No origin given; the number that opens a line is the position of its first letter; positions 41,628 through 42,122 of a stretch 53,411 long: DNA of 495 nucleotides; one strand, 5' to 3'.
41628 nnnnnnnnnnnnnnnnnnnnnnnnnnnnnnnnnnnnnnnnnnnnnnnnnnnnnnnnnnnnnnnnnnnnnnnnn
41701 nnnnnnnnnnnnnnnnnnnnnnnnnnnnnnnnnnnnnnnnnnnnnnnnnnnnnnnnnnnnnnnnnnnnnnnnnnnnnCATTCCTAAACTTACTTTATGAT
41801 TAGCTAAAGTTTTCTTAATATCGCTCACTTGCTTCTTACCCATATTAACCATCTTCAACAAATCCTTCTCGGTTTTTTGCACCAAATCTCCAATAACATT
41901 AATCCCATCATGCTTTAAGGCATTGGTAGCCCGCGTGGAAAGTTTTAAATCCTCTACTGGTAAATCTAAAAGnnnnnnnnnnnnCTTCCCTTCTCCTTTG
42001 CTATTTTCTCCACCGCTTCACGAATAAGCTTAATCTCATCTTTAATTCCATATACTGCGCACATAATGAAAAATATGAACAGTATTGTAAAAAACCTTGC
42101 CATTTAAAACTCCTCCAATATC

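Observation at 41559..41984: Free-standing RNA polymerase alpha-CTD homologue fused to a coiled coil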

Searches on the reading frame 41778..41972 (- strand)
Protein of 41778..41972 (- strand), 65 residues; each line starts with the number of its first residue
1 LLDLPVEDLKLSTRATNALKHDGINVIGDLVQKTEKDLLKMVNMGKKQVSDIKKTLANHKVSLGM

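Call 48: find_related_loci(query=A3, collection=viral_contigs, flank=6000)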
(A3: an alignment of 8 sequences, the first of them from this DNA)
Query A3 (65 aa) in viral_contigs; peptide patterns used: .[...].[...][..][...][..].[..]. (x = any residue, [..] = any of these).
230 stretches matched a pattern; 128 encode a relative of the query (tblastn E <= 1e-3); the best 80 are kept; 80 distinct loci.
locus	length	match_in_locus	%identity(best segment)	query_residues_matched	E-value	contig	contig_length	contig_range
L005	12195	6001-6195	49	1-65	2e-15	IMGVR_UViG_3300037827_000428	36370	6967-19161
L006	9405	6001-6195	48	1-65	3e-15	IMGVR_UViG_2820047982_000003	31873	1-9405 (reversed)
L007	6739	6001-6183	48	5-65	7e-15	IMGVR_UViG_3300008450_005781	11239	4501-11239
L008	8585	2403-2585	48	5-65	7e-15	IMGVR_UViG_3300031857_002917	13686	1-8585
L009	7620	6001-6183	48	5-65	3e-14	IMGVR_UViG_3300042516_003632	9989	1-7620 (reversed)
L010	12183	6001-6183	48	5-65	3e-14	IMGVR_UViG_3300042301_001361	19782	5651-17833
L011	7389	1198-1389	47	2-65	3e-14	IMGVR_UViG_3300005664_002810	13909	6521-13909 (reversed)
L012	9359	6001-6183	48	5-65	5e-14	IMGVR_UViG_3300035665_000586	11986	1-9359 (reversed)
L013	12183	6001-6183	48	5-65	5e-14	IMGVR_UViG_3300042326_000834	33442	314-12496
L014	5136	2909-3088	47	6-65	1e-13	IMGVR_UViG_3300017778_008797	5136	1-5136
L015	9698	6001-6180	48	6-65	1e-12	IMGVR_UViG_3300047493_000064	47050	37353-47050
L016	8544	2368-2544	42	6-64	2e-12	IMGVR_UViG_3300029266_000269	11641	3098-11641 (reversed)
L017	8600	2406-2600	38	1-65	2e-12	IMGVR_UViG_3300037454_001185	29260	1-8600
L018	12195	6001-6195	43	1-65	3e-12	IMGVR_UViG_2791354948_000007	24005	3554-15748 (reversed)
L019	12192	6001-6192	45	2-65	6e-12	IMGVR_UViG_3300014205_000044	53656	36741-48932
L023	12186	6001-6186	39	1-64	2e-11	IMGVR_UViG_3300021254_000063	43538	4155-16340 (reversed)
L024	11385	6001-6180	45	6-65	3e-11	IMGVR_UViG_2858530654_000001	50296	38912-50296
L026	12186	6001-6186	40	2-63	5e-11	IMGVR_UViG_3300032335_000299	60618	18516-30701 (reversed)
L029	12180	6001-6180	38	6-65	7e-11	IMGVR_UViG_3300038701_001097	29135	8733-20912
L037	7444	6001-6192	39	1-64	6e-10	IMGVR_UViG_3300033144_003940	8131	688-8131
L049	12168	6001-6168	38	1-56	7e-9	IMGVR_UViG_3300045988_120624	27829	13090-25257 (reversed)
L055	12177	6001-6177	34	1-59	2e-8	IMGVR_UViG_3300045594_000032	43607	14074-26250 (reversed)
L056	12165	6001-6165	42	9-63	2e-8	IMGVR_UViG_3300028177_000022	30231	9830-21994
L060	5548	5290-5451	39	10-63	4e-8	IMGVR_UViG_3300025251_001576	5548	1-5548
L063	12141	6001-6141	45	6-52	4e-8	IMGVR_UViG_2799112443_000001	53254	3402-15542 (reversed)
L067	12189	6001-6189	37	2-63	5e-8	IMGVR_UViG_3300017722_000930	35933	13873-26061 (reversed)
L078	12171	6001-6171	37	9-65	2e-7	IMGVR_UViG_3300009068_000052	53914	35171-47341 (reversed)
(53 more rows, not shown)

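Call 55: search_protein_families(library=phrogs, proteins=[L026:7500-9320:+, L026:3796-4782:-, L067:6647-7990:+, L067:8064-10145:+, L078:7675-9096:+, L016:5033-6685:+, L016:6682-8436:+, L007:1294-2505:+, L007:3650-4759:+, L015:8361-9206:+], max_evalue=0.00001)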
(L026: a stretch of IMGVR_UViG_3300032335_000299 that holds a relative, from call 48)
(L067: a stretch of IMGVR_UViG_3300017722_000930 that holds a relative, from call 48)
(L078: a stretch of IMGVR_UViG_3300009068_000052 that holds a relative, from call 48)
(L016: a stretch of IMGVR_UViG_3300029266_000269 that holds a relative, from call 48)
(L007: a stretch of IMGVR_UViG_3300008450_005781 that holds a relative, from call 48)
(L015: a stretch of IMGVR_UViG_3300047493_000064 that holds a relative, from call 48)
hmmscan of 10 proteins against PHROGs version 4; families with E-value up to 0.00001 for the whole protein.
L026:7500-9320:+ (606 aa): 6 families
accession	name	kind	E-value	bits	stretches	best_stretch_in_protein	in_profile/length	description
phrog_17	-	DNA, RNA and nucleotide metabolism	5e-93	314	1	1-605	670-1231/1445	DNA polymerase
phrog_10285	-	DNA, RNA and nucleotide metabolism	4.7e-41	141.9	1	320-604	28-318/321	DNA polymerase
phrog_7766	-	DNA, RNA and nucleotide metabolism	8.5e-26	91.5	1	429-604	4-183/186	DNA polymerase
phrog_2573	-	DNA, RNA and nucleotide metabolism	1.6e-17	64.7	1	331-604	3-274/336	DNA polymerase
phrog_403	-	DNA, RNA and nucleotide metabolism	2.6e-08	34.1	1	55-174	130-256/321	DNA polymerase exonuclease subunit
phrog_15971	-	DNA, RNA and nucleotide metabolism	9.9e-06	25.9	0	309-421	131-235/376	DNA polymerase I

L026:3796-4782:- (328 aa): 0 families

L067:6647-7990:+ (447 aa): 4 families
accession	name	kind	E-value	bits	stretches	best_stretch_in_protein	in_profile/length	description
phrog_979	-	head and packaging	3.2e-42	146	1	209-427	370-602/642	terminase large subunit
phrog_38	-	head and packaging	1.1e-26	94.8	1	251-432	525-711/760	terminase large subunit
phrog_2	-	head and packaging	3.4e-26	93.3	1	45-426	273-594/807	terminase large subunit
phrog_5573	-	head and packaging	9.7e-07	29.4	1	251-426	62-236/250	terminase large subunit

L067:8064-10145:+ (693 aa): 2 families
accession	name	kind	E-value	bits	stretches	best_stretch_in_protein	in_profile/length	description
phrog_156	-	head and packaging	5.7e-140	468.9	1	9-669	8-635/681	portal protein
phrog_14911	-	unknown function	4.1e-100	336.5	1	17-428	11-403/404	-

L078:7675-9096:+ (473 aa): 4 families
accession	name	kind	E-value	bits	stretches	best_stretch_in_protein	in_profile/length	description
phrog_38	-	head and packaging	7.9e-27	95.2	1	245-460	522-725/760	terminase large subunit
phrog_2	-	head and packaging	2.8e-18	67.1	1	52-433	281-584/807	terminase large subunit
phrog_5573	-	head and packaging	3.8e-15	57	1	253-436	67-233/250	terminase large subunit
phrog_979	-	head and packaging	9.8e-12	45.3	0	265-440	430-602/642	terminase large subunit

L016:5033-6685:+ (550 aa): 7 families
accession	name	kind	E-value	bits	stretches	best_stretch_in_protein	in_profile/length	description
phrog_239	-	DNA, RNA and nucleotide metabolism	1.3e-172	577.7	1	4-546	39-606/801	DNA primase/helicase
phrog_19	-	DNA, RNA and nucleotide metabolism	2.6e-30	106.9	1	264-544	317-586/621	DnaB-like replicative helicase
phrog_243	-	DNA, RNA and nucleotide metabolism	3.2e-16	60.1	1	277-517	19-243/273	DnaB-like replicative helicase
phrog_47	-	DNA, RNA and nucleotide metabolism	3.9e-16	59.8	1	20-238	68-324/947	DNA primase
phrog_849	-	DNA, RNA and nucleotide metabolism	1.6e-12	48.1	1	116-238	214-330/435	DNA primase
phrog_5482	-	unknown function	5.8e-08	32.9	1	259-535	8-295/341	-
phrog_510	-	DNA, RNA and nucleotide metabolism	3.8e-06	26.9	0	138-240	241-349/667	DNA primase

L016:6682-8436:+ (584 aa): 13 families
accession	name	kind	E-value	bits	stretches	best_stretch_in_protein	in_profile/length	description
phrog_17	-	DNA, RNA and nucleotide metabolism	1.5e-143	481.5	1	3-583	672-1233/1445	DNA polymerase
phrog_15971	-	DNA, RNA and nucleotide metabolism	1.9e-100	337.6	1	152-584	4-376/376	DNA polymerase I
phrog_6375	-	DNA, RNA and nucleotide metabolism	4.6e-25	89.7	1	433-548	1-140/204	DNA polymerase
phrog_24147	-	DNA, RNA and nucleotide metabolism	9.3e-16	58.9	1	496-584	3-93/93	DNA polymerase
phrog_403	-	DNA, RNA and nucleotide metabolism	8.8e-15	55.4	1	39-143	131-249/321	DNA polymerase exonuclease subunit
phrog_8888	-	DNA, RNA and nucleotide metabolism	6.6e-14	53.6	1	367-541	2-192/295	DNA polymerase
phrog_192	-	DNA, RNA and nucleotide metabolism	1.9e-08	35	0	35-109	170-248/397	DNA polymerase exonuclease subunit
phrog_16667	-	DNA, RNA and nucleotide metabolism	2.9e-08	34.6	1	455-538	15-100/229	DNA polymerase I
phrog_2573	-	DNA, RNA and nucleotide metabolism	4.3e-08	33.7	1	374-556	15-244/336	DNA polymerase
phrog_12241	-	DNA, RNA and nucleotide metabolism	1.6e-07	31.6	1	44-356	189-494/502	DNA polymerase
phrog_23226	-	DNA, RNA and nucleotide metabolism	3.6e-07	30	1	330-408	293-372/611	DNA polymerase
phrog_5995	-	DNA, RNA and nucleotide metabolism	6e-07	30.3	1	432-582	4-177/236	DNA polymerase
phrog_38876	-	DNA, RNA and nucleotide metabolism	1e-06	30.1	0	95-147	44-99/111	DNA polymerase exonuclease subunit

L007:1294-2505:+ (403 aa): 2 families
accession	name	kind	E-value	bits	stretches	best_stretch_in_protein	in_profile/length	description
phrog_1314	-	DNA, RNA and nucleotide metabolism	1e-80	272.8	1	2-401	8-390/394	HNH endonuclease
phrog_30358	-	unknown function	6.6e-12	46.8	1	201-388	7-188/204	-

L007:3650-4759:+ (369 aa): 0 families

L015:8361-9206:+ (281 aa): 2 families
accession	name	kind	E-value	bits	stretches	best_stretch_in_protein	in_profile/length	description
phrog_4758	-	head and packaging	1.8e-31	110.4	1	28-183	8-162/243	terminase large subunit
phrog_38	-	head and packaging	1e-29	104.8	1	18-184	253-408/760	terminase large subunit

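Call 60: find_related_loci(query=A4, collection=genome_contigs, flank=3000)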
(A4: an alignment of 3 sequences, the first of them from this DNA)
Query A4 (65 aa) in genome_contigs; peptide patterns used: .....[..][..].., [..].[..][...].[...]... (x = any residue, [..] = any of these).
600 stretches matched a pattern (row limit reached: there are more); 593 encode a relative of the query (tblastn E <= 1e-3); the best 80 are kept; 80 distinct loci.
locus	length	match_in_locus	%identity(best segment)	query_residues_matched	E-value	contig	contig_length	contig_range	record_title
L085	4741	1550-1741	58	2-65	3e-19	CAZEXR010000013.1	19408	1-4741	MAG TPA_asm: uncultured Enterobacterales bacterium isolate SRP286056_co2_607 genome assembly, contig: NODE_4261_length_1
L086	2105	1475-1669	55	1-65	3e-19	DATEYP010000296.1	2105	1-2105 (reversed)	MAG TPA_asm: Acidiferrobacterales bacterium isolate SMAG_U8448 k141_850933, whole genome shotgun sequence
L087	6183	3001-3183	52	5-65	6e-19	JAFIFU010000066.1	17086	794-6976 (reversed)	MAG: Ectothiorhodospiraceae bacterium isolate BM_Day10_Bin.33 NODE_1230_length_17086_cov_11.029828, whole genome shotgun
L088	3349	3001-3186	56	4-65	5e-19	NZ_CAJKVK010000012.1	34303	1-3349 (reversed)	MAG: uncultured Succinatimonas sp. isolate ERR321630-bin.7, whole genome shotgun sequence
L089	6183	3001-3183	54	5-65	2e-18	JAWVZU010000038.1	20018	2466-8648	MAG: Lysobacterales bacterium isolate HN14.bin.37 k141_879097_length_20018_cov_10.1694, whole genome shotgun sequence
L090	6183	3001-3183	54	5-65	2e-18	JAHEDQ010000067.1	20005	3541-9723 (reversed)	MAG: Candidatus Competibacteraceae bacterium isolate Ww208 NODE_4134_length_20005_cov_3.747586, whole genome shotgun seq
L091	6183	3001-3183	54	5-65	2e-18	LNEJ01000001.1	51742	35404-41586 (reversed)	MAG: Gammaproteobacteria bacterium Ga0074134 Ga0074134_101.1, whole genome shotgun sequence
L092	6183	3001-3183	54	5-65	3e-18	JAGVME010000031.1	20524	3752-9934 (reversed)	MAG: Gammaproteobacteria bacterium isolate SW_26 c_000000132487, whole genome shotgun sequence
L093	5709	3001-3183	54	5-65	3e-18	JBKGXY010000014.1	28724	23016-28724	MAG: Ectothiorhodospira sp. isolate C1M08_12 NODE_665_length_28724_cov_5.388678, whole genome shotgun sequence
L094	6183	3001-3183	52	5-65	3e-18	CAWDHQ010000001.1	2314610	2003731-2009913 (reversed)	MAG: uncultured Gammaproteobacteria bacterium isolate MFD04716.bin.1.291 genome assembly, contig: contig_10971, whole ge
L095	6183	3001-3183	52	5-65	2e-18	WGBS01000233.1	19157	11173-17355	MAG: Gammaproteobacteria bacterium isolate S144_34 k151_41502, whole genome shotgun sequence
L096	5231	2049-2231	52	5-65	3e-18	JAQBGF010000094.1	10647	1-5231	MAG: Gammaproteobacteria bacterium isolate MAG_446_bin-03 446_bin-03_ctg-094, whole genome shotgun sequence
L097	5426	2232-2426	54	1-65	3e-18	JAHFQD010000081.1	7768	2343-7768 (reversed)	MAG: Candidatus Muproteobacteria bacterium isolate nzgw542 NODE_16872_length_7769_cov_2.097019, whole genome shotgun seq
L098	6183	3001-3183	54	5-65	4e-18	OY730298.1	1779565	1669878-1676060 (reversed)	MAG: Gammaproteobacteria bacterium isolate 9046ec62-a693-4557-b78b-a5c5e54d733b genome assembly, chromosome: 1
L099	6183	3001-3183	54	5-65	4e-18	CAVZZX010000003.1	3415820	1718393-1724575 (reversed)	MAG: uncultured Gammaproteobacteria bacterium isolate MFD01721.bin.1.315 genome assembly, contig: contig_3809, whole gen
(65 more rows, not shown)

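Call 68: search_protein_families(library=pfam, proteins=[L023:5461-6198:+, L049:5398-6216:+, L037:5401-6195:+, L055:5401-6207:+, L060:4717-5463:+, L018:5527-6216:+, L024:5482-6186:+, L063:5482-6186:+, L056:5596-6198:+, L029:5629-6507:+], max_evalue=0.001)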
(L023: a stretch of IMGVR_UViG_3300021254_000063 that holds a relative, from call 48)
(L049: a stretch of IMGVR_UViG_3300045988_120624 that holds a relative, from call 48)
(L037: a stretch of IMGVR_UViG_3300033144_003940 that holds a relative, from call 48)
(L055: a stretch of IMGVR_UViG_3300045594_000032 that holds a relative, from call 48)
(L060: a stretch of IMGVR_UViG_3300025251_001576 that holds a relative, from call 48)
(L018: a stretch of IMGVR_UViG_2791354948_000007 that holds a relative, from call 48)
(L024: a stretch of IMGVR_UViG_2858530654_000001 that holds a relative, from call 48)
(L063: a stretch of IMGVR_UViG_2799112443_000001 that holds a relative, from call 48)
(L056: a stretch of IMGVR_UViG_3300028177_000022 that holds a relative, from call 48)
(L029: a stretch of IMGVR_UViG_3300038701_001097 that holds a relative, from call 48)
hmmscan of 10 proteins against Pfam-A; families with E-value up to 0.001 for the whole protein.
L023:5461-6198:+ (246 aa): 3 families
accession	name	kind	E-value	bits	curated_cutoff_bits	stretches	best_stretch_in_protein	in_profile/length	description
PF03118.21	RNA_pol_A_CTD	-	2.3e-23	82.1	23.8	1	176-237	5-66/67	Bacterial RNA polymerase, alpha chain C terminal domain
PF04545.22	Sigma70_r4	-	8e-15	54.5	24.1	1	88-132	4-48/50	Sigma-70, region 4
PF08281.18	Sigma70_r4_2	-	0.00031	20.8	25.7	1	87-122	9-44/54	Sigma-70, region 4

L049:5398-6216:+ (273 aa): 2 families
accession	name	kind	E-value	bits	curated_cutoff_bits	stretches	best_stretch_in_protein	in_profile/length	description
PF03118.21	RNA_pol_A_CTD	-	3.4e-23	81.6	23.8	1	196-259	4-67/67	Bacterial RNA polymerase, alpha chain C terminal domain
PF04545.22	Sigma70_r4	-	1.3e-17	63.4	24.1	1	100-145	4-49/50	Sigma-70, region 4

L037:5401-6195:+ (265 aa): 1 family
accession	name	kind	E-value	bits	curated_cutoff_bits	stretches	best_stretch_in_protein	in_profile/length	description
PF03118.21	RNA_pol_A_CTD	-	1.3e-22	79.7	23.8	1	194-257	3-66/67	Bacterial RNA polymerase, alpha chain C terminal domain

L055:5401-6207:+ (269 aa): 2 families
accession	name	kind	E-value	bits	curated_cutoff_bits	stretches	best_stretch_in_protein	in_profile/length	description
PF03118.21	RNA_pol_A_CTD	-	1.8e-22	79.3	23.8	1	195-256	4-65/67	Bacterial RNA polymerase, alpha chain C terminal domain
PF04545.22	Sigma70_r4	-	5.8e-16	58.2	24.1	1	100-145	4-49/50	Sigma-70, region 4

L060:4717-5463:+ (249 aa): 3 families
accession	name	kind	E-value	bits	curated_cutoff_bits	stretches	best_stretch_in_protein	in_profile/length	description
PF03118.21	RNA_pol_A_CTD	-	8.1e-14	51.5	23.8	1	192-239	19-66/67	Bacterial RNA polymerase, alpha chain C terminal domain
PF03869.20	Arc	-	0.00029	21.1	20.4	1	18-59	2-43/50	Arc-like DNA binding domain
PF22513.2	FitA-like_RHH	-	0.00063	20.1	27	0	27-50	8-31/39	Antitoxin FitA-like, ribbon-helix-helix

L018:5527-6216:+ (230 aa): 1 family
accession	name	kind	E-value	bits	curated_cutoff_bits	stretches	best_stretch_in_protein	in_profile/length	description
PF03118.21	RNA_pol_A_CTD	-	1e-22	80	23.8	1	158-215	9-66/67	Bacterial RNA polymerase, alpha chain C terminal domain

L024:5482-6186:+ (235 aa): 4 families
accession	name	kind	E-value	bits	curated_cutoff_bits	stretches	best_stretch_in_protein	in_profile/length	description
PF03118.21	RNA_pol_A_CTD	-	2.4e-20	72.4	23.8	1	165-225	6-66/67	Bacterial RNA polymerase, alpha chain C terminal domain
PF04545.22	Sigma70_r4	-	1.1e-08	34.9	24.1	1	9-51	5-47/50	Sigma-70, region 4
PF08281.18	Sigma70_r4_2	-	9.8e-06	25.6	25.7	1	9-50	11-52/54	Sigma-70, region 4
PF04297.20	UPF0122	-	0.00027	21.6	22.7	0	3-55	12-64/101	Putative helix-turn-helix protein, YlxM / p13 like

L063:5482-6186:+ (235 aa): 1 family
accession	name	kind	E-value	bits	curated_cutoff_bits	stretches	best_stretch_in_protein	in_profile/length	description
PF03118.21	RNA_pol_A_CTD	-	4e-18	65.4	23.8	1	166-222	7-63/67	Bacterial RNA polymerase, alpha chain C terminal domain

L056:5596-6198:+ (201 aa): 1 family
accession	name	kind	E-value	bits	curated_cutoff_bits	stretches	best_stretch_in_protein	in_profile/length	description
PF03118.21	RNA_pol_A_CTD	-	4e-15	55.7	23.8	1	130-184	12-66/67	Bacterial RNA polymerase, alpha chain C terminal domain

L029:5629-6507:+ (293 aa): 1 family
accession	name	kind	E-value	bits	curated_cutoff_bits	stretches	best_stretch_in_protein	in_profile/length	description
PF03118.21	RNA_pol_A_CTD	-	7.2e-20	70.9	23.8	1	113-176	3-66/67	Bacterial RNA polymerase, alpha chain C terminal domain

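Call 78: search_protein_families(library=phrogs, proteins=[L023:4781-5458:+, L023:10530-11426:+, L049:24-725:+, L049:7095-7859:+, L055:4701-5405:+, L024:1970-2941:+, L024:2948-3796:+, L024:7098-8009:+, L024:10025-11140:+], max_evalue=0.00001)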
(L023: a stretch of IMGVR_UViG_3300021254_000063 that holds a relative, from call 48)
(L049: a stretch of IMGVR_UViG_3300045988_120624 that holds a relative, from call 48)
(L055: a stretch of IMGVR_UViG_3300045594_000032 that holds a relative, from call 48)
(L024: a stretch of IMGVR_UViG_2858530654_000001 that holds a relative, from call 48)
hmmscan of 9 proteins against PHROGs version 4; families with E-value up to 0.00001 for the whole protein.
L023:4781-5458:+ (226 aa): 0 families

L023:10530-11426:+ (299 aa): 0 families

L049:24-725:+ (234 aa): 9 families
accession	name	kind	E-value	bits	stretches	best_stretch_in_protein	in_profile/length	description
phrog_63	-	transcription regulation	1.2e-61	210.4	1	8-230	123-359/431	anti-repressor Ant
phrog_130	-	transcription regulation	4.1e-36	126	1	103-231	296-412/480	anti-repressor Ant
phrog_9438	-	transcription regulation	1.3e-35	122.9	1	126-230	6-114/121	anti-repressor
phrog_5817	-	transcription regulation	5.5e-26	92.9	1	12-121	21-133/210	anti-repressor Ant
phrog_6904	-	unknown function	2e-16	61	1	2-81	3-90/95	-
phrog_377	-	transcription regulation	2.8e-16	61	1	11-129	14-139/213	anti-repressor Ant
phrog_15968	-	transcription regulation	2.9e-16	60.5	1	166-231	1-70/73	anti-repressor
phrog_373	-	transcription regulation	2e-14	54.7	1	3-101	86-189/373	anti-repressor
phrog_14211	-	transcription regulation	3.1e-08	34.4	0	59-101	90-132/234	anti-repressor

L049:7095-7859:+ (255 aa): 8 families
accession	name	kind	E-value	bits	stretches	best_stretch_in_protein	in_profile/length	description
phrog_1163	-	unknown function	2.3e-55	189.3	1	3-244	8-258/273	-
phrog_8489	-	DNA, RNA and nucleotide metabolism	5e-55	188.7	1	3-212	1-198/296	DnaD-like helicase loader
phrog_5708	-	DNA, RNA and nucleotide metabolism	1.3e-51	177.1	1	3-175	1-167/263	DnaD-like helicase loader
phrog_428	-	DNA, RNA and nucleotide metabolism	3.8e-36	126.2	1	60-238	149-312/455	replication initiation protein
phrog_20981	-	unknown function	1.9e-20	74.7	1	137-243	153-260/293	-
phrog_22793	-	unknown function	3.5e-15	57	1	159-242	57-141/177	-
phrog_1701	-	DNA, RNA and nucleotide metabolism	3.2e-13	51.2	1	148-245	208-307/323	DnaD-like helicase loader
phrog_20827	-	unknown function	6.8e-06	26.9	0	150-239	74-163/252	-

L055:4701-5405:+ (235 aa): 2 families
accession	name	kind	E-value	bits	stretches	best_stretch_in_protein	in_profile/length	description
phrog_56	-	other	9.7e-36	125.2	1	1-229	65-322/647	DNA methyltransferase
phrog_36652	-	unknown function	6.1e-06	27.1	0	170-229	156-216/219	-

L024:1970-2941:+ (324 aa): 2 families
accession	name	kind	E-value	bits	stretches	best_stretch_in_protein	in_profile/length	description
phrog_16197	-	unknown function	2.1e-107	360.1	1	3-312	2-311/314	-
phrog_7655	-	DNA, RNA and nucleotide metabolism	8.1e-29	101.8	1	8-274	211-475/551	RecE-like recombination exonuclease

L024:2948-3796:+ (283 aa): 5 families
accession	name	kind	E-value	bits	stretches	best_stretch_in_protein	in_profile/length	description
phrog_2449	-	DNA, RNA and nucleotide metabolism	1e-90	305.4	1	10-270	9-294/301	single strand annealing protein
phrog_10056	-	DNA, RNA and nucleotide metabolism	1e-21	78.7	1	36-273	44-263/302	RecT-like ssDNA annealing protein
phrog_2780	-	DNA, RNA and nucleotide metabolism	8.1e-17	62.6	1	6-267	24-271/369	RecT-like ssDNA annealing protein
phrog_252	-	DNA, RNA and nucleotide metabolism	2.5e-11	44.6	1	114-216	108-208/263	Bet-like ssDNA annealing protein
phrog_2760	-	DNA, RNA and nucleotide metabolism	5.1e-08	33.7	1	118-227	120-225/257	RecT-like ssDNA annealing protein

L024:7098-8009:+ (304 aa): 3 families
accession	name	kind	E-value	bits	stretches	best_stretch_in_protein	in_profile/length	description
phrog_724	-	DNA, RNA and nucleotide metabolism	9.9e-102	341.3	1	1-303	1-302/312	exonuclease recombination-associated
phrog_13439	-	unknown function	5.2e-49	167.4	1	5-182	4-180/181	-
phrog_21369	-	unknown function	2e-47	161.9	1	152-302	2-153/154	-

L024:10025-11140:+ (372 aa): 6 families
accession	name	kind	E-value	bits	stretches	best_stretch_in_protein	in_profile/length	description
phrog_1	-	integration and excision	6.8e-64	218.2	1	13-336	114-442/611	integrase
phrog_216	-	integration and excision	1.4e-36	127.1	1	130-343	9-238/301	integrase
phrog_35951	-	unknown function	5.2e-30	104.8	1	274-342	7-75/97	-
phrog_10426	-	integration and excision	2.7e-18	67.5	1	17-117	6-106/193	integrase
phrog_9176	-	unknown function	2.9e-17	64.3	1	17-122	6-111/139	-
phrog_37709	-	unknown function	5.7e-12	46.6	1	125-227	12-114/116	-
